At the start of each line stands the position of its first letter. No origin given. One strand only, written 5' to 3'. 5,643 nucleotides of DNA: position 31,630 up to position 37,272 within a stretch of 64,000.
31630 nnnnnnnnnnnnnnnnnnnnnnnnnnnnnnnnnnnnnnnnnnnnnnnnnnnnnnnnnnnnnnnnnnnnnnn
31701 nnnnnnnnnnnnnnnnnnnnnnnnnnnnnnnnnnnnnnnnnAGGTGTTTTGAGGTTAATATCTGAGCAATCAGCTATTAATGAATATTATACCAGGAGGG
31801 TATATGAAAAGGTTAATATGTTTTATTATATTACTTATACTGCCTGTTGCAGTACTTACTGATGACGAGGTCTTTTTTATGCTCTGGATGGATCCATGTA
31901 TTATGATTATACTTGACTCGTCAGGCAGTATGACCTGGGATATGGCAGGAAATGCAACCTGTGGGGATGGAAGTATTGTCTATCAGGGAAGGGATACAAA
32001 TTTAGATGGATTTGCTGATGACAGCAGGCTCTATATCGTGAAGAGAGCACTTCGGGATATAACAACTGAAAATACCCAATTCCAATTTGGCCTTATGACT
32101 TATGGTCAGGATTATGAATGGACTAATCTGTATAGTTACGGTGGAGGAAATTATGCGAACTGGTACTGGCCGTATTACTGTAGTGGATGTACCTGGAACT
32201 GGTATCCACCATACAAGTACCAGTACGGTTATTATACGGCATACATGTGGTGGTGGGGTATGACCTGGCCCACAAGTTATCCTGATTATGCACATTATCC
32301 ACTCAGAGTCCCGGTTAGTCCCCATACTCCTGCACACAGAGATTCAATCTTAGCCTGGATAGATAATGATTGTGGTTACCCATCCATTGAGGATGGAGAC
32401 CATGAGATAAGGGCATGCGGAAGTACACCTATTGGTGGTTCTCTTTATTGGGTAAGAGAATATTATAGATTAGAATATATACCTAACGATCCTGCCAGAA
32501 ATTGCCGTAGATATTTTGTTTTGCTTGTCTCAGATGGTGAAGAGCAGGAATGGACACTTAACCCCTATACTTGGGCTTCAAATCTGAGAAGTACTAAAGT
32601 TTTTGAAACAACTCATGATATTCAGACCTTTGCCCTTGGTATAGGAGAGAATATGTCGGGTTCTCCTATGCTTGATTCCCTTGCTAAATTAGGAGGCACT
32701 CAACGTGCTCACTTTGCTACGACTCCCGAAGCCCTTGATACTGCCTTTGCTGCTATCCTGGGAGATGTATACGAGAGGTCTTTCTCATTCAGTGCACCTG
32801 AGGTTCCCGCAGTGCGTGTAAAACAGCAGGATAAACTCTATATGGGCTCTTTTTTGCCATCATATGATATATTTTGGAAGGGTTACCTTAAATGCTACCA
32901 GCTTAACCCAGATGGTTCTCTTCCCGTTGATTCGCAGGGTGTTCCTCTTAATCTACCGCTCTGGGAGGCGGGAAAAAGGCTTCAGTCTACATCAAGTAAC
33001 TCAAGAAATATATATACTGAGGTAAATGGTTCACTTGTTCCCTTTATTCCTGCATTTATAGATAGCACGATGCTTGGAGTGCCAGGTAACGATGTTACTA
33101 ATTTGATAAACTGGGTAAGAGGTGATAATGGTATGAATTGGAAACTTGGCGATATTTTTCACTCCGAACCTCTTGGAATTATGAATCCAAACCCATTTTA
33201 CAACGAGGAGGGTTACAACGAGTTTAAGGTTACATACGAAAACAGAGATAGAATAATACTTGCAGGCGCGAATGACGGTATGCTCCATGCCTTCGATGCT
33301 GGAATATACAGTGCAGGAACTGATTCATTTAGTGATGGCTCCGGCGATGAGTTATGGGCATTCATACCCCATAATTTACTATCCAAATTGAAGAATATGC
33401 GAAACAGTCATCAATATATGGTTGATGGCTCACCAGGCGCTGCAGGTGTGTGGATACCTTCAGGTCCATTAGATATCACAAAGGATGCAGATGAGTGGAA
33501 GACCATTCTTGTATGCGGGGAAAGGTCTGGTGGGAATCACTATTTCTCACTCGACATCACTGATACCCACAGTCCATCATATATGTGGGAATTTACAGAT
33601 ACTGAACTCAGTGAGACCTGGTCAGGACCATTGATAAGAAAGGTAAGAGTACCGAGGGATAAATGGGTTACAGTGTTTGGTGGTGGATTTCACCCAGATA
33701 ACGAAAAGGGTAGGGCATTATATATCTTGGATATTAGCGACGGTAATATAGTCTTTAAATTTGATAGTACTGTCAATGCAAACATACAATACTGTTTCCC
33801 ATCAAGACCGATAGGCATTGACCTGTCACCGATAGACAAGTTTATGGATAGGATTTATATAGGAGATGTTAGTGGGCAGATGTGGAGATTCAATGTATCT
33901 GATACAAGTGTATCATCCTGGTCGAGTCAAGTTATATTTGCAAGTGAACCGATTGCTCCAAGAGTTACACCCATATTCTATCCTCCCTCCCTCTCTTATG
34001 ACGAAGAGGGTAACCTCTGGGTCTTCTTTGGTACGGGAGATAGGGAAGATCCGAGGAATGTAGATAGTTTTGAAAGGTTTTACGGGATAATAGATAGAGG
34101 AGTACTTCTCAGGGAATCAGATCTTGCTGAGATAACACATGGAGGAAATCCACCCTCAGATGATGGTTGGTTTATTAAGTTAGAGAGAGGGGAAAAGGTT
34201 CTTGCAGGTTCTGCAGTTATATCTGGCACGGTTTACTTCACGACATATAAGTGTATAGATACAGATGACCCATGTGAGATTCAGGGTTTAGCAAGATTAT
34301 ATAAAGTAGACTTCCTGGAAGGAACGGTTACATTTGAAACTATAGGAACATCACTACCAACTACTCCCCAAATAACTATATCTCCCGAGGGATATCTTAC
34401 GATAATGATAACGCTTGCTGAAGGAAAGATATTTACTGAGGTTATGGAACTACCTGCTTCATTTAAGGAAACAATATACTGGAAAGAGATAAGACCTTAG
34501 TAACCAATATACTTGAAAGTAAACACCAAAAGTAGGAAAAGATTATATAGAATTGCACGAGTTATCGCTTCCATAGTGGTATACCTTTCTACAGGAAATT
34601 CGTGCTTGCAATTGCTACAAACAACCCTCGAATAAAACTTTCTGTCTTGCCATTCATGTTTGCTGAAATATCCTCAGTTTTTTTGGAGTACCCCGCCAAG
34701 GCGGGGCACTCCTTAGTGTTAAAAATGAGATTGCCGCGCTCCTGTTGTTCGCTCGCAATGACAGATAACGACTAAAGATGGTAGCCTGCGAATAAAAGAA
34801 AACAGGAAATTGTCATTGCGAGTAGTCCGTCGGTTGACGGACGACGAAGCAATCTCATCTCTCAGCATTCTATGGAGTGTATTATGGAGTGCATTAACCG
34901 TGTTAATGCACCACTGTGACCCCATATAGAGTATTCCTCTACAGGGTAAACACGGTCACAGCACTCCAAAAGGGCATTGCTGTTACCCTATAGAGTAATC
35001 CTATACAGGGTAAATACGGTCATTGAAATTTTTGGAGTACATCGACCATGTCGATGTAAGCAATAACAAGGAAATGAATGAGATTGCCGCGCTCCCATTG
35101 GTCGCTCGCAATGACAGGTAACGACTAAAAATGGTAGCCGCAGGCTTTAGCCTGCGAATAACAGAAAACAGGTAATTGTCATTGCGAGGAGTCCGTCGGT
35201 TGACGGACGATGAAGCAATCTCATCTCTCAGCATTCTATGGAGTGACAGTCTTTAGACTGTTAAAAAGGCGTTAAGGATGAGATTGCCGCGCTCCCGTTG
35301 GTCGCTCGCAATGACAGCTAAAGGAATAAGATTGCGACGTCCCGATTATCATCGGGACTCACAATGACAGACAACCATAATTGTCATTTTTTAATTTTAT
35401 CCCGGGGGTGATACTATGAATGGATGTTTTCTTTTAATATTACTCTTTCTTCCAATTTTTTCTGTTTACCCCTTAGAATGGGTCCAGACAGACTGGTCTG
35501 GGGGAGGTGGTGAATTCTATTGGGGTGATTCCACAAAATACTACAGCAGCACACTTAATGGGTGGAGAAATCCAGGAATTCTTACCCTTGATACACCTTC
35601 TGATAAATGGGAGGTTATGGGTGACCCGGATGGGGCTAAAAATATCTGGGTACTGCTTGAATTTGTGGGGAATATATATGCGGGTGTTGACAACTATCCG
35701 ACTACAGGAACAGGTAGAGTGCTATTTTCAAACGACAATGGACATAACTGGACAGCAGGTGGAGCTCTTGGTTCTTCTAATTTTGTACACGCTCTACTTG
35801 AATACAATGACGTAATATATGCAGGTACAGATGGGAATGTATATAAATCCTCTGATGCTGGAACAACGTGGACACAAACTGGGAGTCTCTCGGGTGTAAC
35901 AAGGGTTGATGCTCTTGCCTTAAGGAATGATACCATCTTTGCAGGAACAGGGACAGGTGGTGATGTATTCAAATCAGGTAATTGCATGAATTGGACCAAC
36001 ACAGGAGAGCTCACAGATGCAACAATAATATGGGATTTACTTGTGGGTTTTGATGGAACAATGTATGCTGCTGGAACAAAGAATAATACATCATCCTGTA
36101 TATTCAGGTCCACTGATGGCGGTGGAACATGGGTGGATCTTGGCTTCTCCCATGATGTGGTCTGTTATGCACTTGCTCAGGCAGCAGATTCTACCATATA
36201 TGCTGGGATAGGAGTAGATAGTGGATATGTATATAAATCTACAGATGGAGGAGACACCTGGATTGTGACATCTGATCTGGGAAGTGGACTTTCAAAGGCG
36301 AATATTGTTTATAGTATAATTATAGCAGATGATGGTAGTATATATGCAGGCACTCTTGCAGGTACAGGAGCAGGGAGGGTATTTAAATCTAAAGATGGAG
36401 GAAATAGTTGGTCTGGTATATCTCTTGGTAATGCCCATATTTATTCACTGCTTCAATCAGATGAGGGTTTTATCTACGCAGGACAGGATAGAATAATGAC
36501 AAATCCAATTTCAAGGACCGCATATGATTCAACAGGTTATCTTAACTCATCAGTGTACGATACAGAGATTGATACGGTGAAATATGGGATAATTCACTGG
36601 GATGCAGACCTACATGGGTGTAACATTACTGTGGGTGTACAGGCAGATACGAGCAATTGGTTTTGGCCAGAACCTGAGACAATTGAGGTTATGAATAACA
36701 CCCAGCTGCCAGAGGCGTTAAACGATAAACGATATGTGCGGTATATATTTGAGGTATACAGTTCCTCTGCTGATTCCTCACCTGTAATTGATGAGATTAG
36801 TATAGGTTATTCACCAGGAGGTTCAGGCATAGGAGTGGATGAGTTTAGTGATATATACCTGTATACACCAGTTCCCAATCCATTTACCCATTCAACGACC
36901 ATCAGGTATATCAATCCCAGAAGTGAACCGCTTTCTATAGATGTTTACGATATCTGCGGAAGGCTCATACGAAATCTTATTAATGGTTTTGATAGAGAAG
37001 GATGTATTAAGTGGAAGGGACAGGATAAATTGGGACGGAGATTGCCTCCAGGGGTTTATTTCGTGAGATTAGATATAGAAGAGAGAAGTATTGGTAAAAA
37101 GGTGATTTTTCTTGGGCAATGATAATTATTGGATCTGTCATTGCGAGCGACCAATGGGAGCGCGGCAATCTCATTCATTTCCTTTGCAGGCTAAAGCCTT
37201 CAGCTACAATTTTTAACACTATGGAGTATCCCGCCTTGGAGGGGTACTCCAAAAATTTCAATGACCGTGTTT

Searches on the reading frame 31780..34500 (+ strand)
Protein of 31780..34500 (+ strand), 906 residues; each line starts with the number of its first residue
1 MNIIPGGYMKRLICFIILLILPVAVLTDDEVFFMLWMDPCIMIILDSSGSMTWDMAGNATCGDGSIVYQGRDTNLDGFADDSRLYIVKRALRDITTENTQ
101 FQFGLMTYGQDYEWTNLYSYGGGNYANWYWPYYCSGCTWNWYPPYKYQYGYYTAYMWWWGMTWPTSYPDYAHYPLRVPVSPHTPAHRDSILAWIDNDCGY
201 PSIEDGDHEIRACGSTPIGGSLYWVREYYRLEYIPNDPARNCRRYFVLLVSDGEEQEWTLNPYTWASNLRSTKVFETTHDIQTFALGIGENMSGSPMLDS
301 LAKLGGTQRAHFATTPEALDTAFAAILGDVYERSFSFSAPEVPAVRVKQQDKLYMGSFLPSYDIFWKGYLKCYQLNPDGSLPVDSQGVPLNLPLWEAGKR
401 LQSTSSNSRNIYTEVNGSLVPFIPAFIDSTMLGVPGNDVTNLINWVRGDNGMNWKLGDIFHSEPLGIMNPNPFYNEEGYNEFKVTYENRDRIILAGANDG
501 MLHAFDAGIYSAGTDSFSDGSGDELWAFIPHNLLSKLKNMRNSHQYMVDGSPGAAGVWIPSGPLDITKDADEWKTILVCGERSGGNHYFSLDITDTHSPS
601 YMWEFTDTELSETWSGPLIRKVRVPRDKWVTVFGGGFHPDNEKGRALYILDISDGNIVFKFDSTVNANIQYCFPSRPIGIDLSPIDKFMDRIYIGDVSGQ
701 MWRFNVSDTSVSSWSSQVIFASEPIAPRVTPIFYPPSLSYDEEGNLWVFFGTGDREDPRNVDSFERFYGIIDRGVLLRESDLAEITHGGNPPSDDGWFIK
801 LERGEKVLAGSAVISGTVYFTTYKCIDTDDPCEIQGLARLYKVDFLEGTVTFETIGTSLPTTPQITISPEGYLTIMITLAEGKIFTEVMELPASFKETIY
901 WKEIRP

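Call 3: search_protein_families(library=pfam, proteins=[window:31780-34500:+], max_evalue=1)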
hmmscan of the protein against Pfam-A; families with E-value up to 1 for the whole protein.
window:31780-34500:+ (906 aa): 2 families
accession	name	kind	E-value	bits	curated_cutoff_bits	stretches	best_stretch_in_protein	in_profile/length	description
PF05567.17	T4P_PilY1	-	7.1e-14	52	28.1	1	472-772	24-374/411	PilY1 beta-propeller domain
PF00092.34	VWA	-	0.13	12.9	23.8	0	240-320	100-169/174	von Willebrand factor type A domain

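Call 88: search_protein_families(library=ncbifam, proteins=[window:31780-34497:+], max_evalue=0.01)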
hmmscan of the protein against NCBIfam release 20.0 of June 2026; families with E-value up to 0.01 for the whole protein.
window:31780-34497:+ (906 aa): 2 families
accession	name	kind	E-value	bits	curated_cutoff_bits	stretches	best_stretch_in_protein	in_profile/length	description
NF040838.1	T4_PilC_Neiss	equivalog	5.2e-08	31.4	350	1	642-773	693-815/1037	PilC family type IV pilus tip adhesin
NF033757.1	gliding_CglB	equivalog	0.0021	17.2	200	0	23-110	19-112/402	adventurous gliding motility lipoprotein CglB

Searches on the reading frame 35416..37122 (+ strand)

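Call 9: search_protein_families(library=pfam, proteins=[window:35416-37122:+], max_evalue=0.01)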
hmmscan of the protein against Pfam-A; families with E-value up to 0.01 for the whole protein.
window:35416-37122:+ (568 aa): 8 families
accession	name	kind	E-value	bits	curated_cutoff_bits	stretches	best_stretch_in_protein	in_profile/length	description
PF19755.4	DUF6242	-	1.7e-10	41.6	29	2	98-152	162-217/217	Domain of unknown function (DUF6242)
PF15902.12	Sortilin-Vps10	-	4.1e-07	29.6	33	0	101-155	2-60/446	Sortilin, neurotensin receptor 3,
PF18962.6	Por_Secre_tail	-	8.5e-06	26.4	27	1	487-564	3-74/75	Secretion system C-terminal sorting domain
PF13585.12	CHU_C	-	0.00063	20.3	27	0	496-556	20-74/86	CHU_C Type IX secretion signal domain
PF02012.26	BNR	-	0.0012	18.9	27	0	230-239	1-10/12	BNR/Asp-box repeat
PF14870.12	PSII_BNR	-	0.0021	17.8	27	0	228-285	83-140/303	Photosynthesis system II assembly factor YCF48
PF13859.12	BNR_3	-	0.0026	17.7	27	0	140-163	198-222/308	BNR repeat-like domain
PF07494.17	Reg_prop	-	0.0038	17.7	20.4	0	295-313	4-22/24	Two component regulator propeller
